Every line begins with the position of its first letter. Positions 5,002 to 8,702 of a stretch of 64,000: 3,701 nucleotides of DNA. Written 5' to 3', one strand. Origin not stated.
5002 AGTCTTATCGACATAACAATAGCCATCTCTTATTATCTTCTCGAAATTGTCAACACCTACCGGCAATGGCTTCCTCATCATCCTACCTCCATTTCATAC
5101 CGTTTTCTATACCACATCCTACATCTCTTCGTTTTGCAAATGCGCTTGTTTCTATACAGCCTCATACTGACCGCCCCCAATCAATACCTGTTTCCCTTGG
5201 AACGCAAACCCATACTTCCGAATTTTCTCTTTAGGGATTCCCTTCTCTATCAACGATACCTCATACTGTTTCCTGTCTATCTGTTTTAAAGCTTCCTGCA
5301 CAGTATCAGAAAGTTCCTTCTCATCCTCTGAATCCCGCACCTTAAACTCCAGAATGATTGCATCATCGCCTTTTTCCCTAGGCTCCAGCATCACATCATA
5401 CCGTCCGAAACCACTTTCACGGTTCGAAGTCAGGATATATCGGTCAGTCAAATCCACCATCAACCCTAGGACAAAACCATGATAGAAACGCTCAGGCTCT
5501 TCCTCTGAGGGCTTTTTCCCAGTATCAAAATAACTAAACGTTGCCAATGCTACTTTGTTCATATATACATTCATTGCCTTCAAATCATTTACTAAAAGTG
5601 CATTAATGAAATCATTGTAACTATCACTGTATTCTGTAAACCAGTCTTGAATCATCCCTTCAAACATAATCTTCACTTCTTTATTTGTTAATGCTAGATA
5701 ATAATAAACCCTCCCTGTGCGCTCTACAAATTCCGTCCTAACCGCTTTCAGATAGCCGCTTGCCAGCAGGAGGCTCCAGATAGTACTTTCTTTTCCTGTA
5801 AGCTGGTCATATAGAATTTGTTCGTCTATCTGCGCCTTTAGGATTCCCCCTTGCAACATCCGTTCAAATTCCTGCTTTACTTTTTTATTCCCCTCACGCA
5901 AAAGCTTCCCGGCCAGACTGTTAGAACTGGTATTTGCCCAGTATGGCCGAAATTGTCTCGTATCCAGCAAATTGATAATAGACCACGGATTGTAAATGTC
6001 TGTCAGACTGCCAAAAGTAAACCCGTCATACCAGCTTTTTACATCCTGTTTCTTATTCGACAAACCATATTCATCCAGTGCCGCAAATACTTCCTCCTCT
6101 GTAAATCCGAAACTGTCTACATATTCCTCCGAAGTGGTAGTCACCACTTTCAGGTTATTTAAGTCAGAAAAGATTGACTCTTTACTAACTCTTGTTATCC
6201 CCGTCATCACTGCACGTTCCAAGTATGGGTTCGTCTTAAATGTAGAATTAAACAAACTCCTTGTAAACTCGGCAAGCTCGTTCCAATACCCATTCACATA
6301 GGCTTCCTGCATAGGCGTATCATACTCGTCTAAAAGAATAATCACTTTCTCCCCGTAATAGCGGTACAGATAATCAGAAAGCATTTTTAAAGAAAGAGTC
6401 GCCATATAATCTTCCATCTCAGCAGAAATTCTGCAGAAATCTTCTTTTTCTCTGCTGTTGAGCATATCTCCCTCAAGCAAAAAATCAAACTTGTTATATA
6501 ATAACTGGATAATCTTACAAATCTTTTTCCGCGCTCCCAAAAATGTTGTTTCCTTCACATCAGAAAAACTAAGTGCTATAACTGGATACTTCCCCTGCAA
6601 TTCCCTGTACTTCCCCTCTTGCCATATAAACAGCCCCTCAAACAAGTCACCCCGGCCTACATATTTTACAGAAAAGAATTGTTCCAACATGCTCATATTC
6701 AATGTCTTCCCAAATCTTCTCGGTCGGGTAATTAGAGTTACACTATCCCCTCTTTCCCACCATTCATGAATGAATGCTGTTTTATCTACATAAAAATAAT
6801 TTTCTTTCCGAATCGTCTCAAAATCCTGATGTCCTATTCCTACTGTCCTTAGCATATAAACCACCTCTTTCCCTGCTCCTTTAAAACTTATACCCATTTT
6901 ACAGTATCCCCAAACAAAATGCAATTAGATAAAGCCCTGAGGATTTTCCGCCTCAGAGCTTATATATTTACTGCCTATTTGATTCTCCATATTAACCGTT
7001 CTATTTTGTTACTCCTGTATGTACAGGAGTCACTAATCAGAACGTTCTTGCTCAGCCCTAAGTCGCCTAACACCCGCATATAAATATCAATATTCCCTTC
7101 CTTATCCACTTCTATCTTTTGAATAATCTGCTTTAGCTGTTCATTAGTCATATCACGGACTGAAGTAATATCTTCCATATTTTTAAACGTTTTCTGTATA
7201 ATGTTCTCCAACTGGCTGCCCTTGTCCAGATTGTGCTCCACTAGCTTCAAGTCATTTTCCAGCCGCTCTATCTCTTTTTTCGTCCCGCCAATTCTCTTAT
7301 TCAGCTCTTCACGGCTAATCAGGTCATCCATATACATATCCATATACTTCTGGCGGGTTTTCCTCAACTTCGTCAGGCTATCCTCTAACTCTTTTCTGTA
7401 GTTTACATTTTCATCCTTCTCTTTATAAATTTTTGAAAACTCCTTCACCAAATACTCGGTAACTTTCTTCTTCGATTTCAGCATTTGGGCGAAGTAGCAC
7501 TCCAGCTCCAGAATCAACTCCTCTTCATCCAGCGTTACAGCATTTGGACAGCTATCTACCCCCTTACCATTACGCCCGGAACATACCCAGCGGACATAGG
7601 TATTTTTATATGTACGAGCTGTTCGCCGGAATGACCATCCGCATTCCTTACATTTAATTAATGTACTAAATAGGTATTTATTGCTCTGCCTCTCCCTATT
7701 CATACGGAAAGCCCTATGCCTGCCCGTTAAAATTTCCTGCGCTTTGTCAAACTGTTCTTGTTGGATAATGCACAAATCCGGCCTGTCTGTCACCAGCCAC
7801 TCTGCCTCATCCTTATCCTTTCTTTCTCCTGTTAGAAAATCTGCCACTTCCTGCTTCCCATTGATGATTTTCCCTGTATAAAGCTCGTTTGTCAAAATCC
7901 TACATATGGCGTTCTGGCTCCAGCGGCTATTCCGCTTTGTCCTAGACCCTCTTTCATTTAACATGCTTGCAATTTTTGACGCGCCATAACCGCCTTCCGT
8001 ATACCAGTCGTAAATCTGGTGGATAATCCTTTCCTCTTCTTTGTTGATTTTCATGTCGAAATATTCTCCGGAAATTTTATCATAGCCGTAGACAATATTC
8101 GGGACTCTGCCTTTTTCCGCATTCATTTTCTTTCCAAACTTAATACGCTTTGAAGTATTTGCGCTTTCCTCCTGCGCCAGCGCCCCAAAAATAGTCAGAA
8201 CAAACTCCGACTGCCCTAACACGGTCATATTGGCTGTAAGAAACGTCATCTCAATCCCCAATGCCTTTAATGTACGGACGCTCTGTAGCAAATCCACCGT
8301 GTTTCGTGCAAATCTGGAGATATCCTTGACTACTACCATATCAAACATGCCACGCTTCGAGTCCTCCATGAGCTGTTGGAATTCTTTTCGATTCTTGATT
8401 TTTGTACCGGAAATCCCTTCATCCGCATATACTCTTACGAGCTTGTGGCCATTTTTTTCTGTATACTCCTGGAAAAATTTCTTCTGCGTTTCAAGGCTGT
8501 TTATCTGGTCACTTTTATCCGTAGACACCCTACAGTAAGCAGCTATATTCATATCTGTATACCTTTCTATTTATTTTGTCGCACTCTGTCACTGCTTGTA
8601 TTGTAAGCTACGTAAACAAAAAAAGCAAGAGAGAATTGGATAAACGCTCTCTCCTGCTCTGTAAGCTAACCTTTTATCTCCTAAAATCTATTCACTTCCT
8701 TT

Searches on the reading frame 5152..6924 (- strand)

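Call 51: search_protein_families(library=pfam, proteins=[window:5152-6924:-], max_evalue=0.001)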
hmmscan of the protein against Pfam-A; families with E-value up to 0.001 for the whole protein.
window:5152-6924:- (590 aa): 2 families
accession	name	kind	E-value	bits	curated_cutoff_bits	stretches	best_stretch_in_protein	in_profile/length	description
PF09820.16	AAA-ATPase_like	-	6.6e-49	166.9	26.1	1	30-252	2-201/201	Predicted AAA-ATPase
PF08011.17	PDDEXK_9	-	1.9e-18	66.8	25.5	1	477-582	2-102/105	PD-(D/E)XK nuclease superfamily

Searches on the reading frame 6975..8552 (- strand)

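Call 51: search_protein_families(library=pfam, proteins=[window:6975-8552:-], max_evalue=0.001)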
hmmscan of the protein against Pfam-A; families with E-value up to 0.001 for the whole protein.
window:6975-8552:- (525 aa): 4 families
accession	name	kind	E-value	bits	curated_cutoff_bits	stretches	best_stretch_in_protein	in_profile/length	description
PF00239.26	Resolvase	-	9e-35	120.3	23.3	1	3-149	1-144/145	Resolvase, N terminal domain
PF07508.19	Recombinase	-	6.2e-22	78.2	21.1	1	172-278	2-102/102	Recombinase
PF13408.12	Zn_ribbon_recom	-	1.5e-11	44.9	25.3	1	294-346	1-49/58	Recombinase zinc beta ribbon domain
PF03200.22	Glyco_hydro_63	-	0.00074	18.9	22.4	0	308-420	202-323/492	Glycosyl hydrolase family 63 C-terminal domain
